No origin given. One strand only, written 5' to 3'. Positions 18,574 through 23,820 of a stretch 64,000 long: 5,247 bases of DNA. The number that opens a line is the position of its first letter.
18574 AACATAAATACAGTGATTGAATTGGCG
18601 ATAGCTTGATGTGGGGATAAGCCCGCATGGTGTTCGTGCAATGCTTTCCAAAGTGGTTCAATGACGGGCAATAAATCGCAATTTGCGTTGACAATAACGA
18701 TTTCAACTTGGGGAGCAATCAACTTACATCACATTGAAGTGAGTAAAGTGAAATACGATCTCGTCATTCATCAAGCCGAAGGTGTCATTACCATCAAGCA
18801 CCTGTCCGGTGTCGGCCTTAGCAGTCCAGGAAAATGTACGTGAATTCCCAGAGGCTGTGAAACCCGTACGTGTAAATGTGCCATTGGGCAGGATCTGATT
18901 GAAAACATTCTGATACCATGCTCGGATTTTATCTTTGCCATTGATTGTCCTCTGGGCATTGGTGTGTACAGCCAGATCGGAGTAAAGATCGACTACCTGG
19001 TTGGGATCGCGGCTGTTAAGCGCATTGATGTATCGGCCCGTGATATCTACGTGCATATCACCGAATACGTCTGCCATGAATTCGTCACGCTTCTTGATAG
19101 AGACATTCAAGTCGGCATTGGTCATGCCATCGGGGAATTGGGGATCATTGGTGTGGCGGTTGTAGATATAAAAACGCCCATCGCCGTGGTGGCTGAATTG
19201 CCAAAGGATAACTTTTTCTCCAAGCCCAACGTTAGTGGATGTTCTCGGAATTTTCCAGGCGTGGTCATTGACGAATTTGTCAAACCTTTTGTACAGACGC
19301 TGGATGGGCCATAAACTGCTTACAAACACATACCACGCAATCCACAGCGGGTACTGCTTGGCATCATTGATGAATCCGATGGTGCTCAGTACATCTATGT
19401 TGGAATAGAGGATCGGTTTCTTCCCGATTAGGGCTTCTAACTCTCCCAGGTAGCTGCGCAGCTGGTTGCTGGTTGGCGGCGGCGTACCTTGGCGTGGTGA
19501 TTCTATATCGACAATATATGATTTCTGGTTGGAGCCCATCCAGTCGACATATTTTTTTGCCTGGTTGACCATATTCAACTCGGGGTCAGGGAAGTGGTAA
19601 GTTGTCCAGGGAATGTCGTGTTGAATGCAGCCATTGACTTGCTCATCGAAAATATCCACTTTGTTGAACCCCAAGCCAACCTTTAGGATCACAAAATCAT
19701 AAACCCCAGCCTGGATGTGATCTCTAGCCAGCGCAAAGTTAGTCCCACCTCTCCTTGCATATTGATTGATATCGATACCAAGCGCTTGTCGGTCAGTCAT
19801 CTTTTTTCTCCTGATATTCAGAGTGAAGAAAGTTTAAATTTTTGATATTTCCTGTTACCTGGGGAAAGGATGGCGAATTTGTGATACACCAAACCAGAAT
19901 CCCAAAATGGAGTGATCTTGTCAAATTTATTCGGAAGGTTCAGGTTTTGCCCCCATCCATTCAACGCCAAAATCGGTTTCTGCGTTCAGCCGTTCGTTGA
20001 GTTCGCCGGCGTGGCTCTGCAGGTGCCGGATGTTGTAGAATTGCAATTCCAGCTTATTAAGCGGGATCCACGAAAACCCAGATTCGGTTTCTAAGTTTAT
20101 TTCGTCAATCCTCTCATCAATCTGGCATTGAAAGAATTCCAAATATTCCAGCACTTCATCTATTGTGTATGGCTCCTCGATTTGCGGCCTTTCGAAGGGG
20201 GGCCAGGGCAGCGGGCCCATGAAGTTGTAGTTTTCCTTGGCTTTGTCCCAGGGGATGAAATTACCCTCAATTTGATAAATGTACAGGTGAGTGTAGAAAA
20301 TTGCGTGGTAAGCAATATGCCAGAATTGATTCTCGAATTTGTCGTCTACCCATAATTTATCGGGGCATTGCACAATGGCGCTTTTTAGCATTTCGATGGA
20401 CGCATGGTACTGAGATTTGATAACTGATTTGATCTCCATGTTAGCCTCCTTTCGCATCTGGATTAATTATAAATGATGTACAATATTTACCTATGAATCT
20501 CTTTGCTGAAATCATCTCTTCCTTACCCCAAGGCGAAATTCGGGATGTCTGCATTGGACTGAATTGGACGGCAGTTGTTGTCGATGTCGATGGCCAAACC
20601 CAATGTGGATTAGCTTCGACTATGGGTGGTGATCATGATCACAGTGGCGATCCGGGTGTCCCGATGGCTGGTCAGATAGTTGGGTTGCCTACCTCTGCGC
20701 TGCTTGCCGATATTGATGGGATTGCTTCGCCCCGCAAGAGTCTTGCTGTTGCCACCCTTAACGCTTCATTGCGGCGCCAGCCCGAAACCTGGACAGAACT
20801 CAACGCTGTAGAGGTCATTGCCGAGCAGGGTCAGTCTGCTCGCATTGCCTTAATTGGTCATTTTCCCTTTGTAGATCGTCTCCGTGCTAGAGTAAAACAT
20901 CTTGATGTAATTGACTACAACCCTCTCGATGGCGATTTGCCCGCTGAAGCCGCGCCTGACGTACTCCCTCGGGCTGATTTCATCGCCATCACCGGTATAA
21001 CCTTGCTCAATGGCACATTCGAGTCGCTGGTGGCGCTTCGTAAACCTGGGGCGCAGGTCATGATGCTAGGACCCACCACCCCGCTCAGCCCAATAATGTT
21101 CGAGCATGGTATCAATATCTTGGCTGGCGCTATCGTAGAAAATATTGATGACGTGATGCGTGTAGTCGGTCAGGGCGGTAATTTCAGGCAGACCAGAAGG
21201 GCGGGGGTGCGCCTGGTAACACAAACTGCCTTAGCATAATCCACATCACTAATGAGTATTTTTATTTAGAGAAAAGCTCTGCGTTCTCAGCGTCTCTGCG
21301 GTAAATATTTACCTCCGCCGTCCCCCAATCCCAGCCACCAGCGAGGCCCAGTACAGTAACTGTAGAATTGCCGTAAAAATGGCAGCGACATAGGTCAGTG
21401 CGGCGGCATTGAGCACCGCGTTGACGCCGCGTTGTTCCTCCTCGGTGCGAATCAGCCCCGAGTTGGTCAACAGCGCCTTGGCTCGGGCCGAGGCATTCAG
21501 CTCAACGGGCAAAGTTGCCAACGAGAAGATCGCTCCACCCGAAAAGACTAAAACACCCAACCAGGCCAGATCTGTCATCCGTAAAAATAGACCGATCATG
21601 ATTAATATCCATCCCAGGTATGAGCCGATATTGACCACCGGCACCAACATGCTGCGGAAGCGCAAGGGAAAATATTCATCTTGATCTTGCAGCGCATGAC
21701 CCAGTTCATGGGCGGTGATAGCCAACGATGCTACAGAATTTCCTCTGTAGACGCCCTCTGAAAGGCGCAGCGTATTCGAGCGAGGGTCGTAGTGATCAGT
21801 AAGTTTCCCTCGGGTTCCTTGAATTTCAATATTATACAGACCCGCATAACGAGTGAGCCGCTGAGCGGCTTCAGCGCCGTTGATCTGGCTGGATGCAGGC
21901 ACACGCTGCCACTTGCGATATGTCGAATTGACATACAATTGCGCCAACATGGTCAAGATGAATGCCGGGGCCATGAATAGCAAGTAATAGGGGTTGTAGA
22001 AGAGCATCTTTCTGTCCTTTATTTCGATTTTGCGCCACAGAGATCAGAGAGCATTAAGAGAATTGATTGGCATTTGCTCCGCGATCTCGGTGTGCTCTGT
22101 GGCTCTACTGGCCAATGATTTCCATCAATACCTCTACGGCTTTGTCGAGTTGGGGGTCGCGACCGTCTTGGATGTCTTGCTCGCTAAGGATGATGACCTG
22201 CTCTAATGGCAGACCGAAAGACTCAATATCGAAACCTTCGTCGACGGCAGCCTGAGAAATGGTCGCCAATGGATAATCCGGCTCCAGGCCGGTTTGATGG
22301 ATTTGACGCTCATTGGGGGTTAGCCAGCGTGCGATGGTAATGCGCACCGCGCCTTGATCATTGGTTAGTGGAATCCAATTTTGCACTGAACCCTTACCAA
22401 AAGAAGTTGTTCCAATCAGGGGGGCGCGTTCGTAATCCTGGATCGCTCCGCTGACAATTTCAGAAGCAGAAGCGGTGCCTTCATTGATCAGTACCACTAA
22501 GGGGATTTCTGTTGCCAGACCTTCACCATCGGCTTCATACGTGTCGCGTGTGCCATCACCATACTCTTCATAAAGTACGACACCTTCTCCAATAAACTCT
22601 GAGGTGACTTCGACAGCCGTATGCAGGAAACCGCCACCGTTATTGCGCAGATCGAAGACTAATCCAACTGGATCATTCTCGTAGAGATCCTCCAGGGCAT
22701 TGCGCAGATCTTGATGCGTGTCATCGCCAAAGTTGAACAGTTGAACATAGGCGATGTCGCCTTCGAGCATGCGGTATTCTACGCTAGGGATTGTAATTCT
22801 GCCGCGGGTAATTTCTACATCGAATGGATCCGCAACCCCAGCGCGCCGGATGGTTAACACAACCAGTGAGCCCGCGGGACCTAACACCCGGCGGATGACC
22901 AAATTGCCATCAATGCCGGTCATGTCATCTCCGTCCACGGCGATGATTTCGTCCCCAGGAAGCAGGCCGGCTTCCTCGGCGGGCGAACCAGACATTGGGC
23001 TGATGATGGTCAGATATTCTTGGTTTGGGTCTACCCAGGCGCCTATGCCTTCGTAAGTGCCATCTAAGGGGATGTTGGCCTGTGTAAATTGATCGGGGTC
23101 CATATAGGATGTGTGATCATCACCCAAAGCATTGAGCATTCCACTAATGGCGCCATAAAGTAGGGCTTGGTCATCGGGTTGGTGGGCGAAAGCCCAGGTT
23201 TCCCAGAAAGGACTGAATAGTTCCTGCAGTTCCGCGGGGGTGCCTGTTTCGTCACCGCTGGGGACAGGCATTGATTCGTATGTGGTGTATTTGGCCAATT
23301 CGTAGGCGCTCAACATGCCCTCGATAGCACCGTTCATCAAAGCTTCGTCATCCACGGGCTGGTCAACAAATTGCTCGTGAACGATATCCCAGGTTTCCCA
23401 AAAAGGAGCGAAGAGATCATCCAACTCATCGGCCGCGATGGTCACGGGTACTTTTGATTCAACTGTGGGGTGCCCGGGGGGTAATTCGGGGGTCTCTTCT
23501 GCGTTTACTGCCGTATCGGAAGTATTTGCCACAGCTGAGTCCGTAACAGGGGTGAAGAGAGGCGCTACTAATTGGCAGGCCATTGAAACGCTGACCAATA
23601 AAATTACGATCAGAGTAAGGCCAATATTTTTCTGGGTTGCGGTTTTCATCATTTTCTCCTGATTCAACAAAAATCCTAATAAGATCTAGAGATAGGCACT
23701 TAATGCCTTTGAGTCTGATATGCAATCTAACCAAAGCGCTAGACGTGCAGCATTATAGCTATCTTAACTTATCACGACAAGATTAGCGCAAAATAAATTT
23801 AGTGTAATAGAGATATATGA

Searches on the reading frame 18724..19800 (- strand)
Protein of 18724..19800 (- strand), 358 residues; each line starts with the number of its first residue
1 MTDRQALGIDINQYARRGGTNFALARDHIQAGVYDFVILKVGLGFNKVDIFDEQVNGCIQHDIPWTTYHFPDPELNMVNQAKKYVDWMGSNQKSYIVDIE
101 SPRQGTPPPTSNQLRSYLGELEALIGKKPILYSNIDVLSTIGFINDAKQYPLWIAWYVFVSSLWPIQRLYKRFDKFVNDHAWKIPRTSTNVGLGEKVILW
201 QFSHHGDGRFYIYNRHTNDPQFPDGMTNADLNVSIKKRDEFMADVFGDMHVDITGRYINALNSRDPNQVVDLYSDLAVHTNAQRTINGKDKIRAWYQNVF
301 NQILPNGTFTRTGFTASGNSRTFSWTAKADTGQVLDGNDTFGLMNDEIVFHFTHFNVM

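Call 81: search_protein_families(library=pfam, proteins=[window:18724-19800:-], max_evalue=0.00001)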
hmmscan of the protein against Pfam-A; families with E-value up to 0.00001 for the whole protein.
window:18724-19800:- (358 aa): 2 families
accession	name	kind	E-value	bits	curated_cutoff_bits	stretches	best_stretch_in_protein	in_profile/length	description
PF01183.26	Glyco_hydro_25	-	5.8e-14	53.3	27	1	29-158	16-153/180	Glycosyl hydrolases family 25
PF12680.13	SnoaL_2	-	2.2e-11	44.7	27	1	256-350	3-101/102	SnoaL-like domain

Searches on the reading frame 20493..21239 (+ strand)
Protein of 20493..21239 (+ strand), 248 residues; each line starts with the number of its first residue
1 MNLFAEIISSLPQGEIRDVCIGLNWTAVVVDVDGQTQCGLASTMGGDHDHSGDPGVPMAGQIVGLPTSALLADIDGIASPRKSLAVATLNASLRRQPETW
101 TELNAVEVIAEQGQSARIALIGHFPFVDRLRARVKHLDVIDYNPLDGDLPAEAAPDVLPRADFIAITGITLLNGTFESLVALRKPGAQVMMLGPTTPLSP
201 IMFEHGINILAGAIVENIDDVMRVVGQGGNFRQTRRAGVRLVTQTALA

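Call 81: search_protein_families(library=pfam, proteins=[window:20493-21239:+], max_evalue=0.00001)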
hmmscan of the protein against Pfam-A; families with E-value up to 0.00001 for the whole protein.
window:20493-21239:+ (248 aa): 2 families
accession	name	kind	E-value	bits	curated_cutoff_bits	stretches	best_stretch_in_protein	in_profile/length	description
PF04016.18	DUF364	-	3.5e-36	124.5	23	1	105-238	2-141/147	Putative heavy-metal chelation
PF13938.11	DUF4213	-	2.1e-12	47.6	23.5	1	6-92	3-74/75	Putative heavy-metal chelation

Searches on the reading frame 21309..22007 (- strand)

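Call 81: search_protein_families(library=pfam, proteins=[window:21309-22007:-], max_evalue=0.00001)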
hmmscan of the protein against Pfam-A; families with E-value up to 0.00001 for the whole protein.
window:21309-22007:- (232 aa): 1 family
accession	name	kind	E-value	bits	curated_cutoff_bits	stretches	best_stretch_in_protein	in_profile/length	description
PF04298.18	Zn_peptidase_2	-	1.4e-81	273.6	27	1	8-223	1-216/218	Putative neutral zinc metallopeptidase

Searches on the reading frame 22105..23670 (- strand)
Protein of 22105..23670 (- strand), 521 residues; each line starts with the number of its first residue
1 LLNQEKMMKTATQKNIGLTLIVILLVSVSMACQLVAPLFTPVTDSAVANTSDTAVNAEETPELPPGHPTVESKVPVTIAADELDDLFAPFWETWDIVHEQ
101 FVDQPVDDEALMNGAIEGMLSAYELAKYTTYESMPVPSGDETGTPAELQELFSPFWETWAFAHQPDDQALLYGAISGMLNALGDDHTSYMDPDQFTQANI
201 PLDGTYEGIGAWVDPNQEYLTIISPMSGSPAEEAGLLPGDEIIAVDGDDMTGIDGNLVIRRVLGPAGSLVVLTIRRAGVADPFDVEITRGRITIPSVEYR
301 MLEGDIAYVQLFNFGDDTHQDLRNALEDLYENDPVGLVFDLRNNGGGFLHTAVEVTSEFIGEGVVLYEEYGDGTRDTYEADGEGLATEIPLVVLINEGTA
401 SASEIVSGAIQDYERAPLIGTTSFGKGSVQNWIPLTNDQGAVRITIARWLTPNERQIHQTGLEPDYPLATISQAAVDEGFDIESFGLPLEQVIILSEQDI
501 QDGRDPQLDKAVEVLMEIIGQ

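Call 81: search_protein_families(library=pfam, proteins=[window:22105-23670:-], max_evalue=0.00001)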
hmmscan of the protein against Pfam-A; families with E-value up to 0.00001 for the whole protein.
window:22105-23670:- (521 aa): 5 families
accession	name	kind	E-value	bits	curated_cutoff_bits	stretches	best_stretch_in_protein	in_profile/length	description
PF03572.23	Peptidase_S41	-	1e-49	168.7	24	1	305-467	1-164/165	Peptidase family S41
PF22694.1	CtpB_N-like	-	1.4e-12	48.4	27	0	162-192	53-83/85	Activating protease CtpB N-terminal domain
PF17820.7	PDZ_6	-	5.1e-10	39.4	27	1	223-276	3-54/54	PDZ domain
PF13180.12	PDZ_2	-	6.3e-07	30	27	1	209-286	3-79/80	PDZ domain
PF00595.29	PDZ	-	5.5e-06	27.1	23.2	1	209-272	12-78/81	PDZ domain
